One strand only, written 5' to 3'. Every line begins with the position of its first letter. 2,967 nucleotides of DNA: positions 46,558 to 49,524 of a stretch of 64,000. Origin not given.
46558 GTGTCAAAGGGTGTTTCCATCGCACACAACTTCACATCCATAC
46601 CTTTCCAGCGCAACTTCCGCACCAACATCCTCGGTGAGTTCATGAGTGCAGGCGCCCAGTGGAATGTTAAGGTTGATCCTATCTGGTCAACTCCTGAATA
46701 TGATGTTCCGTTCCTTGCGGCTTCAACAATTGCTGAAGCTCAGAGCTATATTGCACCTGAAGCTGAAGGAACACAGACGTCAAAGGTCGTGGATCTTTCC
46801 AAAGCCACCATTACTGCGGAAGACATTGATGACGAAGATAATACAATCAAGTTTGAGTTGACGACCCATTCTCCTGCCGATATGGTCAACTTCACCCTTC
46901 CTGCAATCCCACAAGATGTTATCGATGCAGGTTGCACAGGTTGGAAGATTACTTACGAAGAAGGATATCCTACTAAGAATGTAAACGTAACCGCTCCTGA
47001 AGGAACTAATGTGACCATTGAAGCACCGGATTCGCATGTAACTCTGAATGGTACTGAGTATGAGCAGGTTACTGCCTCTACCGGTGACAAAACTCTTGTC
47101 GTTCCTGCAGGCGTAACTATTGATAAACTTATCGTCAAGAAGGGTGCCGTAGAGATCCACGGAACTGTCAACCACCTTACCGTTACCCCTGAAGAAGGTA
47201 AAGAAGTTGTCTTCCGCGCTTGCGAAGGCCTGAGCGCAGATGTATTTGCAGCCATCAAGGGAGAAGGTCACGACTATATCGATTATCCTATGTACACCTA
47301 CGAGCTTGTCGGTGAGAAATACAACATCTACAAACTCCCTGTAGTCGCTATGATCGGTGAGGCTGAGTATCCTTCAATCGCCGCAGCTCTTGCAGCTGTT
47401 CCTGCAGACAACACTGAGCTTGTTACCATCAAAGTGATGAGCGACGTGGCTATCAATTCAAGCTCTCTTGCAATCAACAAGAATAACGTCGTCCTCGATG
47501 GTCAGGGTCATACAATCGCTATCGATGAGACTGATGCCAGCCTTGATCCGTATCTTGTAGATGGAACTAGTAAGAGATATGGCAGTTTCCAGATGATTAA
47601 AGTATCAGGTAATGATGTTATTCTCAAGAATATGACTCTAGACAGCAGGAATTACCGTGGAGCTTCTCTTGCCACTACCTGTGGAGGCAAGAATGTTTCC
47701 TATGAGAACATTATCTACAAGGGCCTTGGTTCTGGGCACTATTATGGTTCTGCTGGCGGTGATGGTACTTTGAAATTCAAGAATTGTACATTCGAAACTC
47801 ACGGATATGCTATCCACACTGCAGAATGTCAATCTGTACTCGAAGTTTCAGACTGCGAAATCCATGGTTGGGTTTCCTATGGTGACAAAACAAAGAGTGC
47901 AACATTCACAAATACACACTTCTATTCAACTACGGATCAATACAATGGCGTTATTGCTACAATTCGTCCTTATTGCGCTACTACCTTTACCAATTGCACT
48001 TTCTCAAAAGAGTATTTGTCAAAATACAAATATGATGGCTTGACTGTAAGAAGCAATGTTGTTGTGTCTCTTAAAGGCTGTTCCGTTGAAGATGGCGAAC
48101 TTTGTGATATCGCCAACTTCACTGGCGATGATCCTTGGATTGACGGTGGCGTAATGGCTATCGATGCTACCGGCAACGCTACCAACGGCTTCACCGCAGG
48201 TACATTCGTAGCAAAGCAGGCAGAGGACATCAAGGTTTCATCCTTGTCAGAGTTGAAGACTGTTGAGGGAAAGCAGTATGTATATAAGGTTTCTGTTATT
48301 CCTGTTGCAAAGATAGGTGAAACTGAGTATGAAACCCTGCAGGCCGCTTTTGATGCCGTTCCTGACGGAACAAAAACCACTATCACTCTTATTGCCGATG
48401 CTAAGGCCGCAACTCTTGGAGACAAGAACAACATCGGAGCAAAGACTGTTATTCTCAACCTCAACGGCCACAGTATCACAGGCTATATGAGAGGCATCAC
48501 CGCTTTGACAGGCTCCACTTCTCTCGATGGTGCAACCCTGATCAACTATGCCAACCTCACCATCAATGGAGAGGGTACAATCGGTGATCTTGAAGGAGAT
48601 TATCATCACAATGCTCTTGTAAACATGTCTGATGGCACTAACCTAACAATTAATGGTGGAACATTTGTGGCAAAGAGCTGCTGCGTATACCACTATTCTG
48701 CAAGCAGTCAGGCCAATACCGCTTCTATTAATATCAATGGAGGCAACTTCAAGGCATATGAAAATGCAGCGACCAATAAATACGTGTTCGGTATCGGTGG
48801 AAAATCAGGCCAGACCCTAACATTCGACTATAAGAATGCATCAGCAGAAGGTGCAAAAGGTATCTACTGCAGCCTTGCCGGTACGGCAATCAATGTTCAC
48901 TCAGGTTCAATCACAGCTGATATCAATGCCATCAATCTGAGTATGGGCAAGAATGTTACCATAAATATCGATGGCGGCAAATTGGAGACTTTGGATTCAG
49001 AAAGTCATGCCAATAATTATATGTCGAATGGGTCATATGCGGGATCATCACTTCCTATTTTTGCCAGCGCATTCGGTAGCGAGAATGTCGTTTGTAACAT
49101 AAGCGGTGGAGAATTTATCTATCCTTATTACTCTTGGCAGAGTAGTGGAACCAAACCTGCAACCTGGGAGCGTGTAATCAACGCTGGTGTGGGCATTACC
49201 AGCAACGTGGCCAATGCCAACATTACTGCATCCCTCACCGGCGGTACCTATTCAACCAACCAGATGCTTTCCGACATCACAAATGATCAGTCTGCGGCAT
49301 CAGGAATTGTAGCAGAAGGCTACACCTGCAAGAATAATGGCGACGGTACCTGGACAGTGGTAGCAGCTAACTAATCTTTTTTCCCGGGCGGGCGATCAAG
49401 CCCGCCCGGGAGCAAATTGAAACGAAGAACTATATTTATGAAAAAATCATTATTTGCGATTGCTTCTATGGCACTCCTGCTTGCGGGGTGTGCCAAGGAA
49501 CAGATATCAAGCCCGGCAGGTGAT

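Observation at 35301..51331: Type V pilus-like locus with no recognisable stalk pilin but six paralogous pilin-fold lipoproteins, three of them about 1,200-aa chimeras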

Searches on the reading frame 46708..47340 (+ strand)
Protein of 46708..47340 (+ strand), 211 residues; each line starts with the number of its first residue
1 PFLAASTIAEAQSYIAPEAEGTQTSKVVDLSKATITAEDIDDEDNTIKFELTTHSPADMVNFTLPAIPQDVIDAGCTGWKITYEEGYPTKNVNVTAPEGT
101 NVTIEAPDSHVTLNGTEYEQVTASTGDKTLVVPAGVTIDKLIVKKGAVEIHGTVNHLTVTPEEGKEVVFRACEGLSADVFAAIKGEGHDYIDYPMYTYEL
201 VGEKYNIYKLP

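Call 78: search_protein_families(library=pfam, proteins=[window:46708-47340:+], max_evalue=1)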
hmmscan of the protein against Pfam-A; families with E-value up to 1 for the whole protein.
window:46708-47340:+ (211 aa): 1 family
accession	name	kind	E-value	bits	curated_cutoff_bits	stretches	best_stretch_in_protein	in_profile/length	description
PF22768.1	SPP1_Dit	-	0.16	12.7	25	1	73-118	15-60/97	Siphovirus-type tail component, C-terminal domain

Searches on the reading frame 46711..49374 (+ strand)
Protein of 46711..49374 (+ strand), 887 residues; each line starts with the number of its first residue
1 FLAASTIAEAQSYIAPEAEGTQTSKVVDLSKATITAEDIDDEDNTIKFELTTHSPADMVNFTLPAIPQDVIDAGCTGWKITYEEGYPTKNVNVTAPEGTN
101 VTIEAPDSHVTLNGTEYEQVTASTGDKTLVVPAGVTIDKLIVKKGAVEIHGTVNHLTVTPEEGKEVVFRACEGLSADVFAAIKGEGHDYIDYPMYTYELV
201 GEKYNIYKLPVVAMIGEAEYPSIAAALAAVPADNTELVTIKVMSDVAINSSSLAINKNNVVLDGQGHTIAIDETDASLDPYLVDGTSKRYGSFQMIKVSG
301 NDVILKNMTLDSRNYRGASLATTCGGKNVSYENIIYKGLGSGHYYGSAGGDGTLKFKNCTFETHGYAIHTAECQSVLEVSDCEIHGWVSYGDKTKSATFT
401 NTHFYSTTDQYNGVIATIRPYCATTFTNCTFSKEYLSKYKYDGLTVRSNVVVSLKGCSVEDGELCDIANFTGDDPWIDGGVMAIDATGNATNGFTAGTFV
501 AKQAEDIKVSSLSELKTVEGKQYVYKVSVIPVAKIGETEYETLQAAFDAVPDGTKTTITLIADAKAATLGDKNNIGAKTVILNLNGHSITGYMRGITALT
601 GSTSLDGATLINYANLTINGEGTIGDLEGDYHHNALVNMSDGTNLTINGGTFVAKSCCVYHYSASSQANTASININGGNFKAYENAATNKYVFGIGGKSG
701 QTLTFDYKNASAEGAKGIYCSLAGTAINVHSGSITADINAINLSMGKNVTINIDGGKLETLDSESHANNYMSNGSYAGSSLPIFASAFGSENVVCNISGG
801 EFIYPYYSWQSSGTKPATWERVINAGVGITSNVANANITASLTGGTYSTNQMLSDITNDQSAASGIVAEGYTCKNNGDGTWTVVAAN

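Call 29: search_solved_structures(query=window:46711-49374:+, max_evalue=1)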
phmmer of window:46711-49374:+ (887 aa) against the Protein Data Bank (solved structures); distinct sequences matched with E-value up to 1: 4.
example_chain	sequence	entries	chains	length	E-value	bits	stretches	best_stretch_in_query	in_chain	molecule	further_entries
6oz2_L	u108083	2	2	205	0.071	14.4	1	604-688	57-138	N49P6 antibody Fab light chain | N49P6 antibody light chain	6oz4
9jin_C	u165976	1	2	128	0.36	12.1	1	790-860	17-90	H4 Fab heavy chain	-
9jio_H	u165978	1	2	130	0.37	12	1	790-860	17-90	H4 Fab heavy chain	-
1xg2_A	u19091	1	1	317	0.4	11.9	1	532-624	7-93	Pectinesterase 1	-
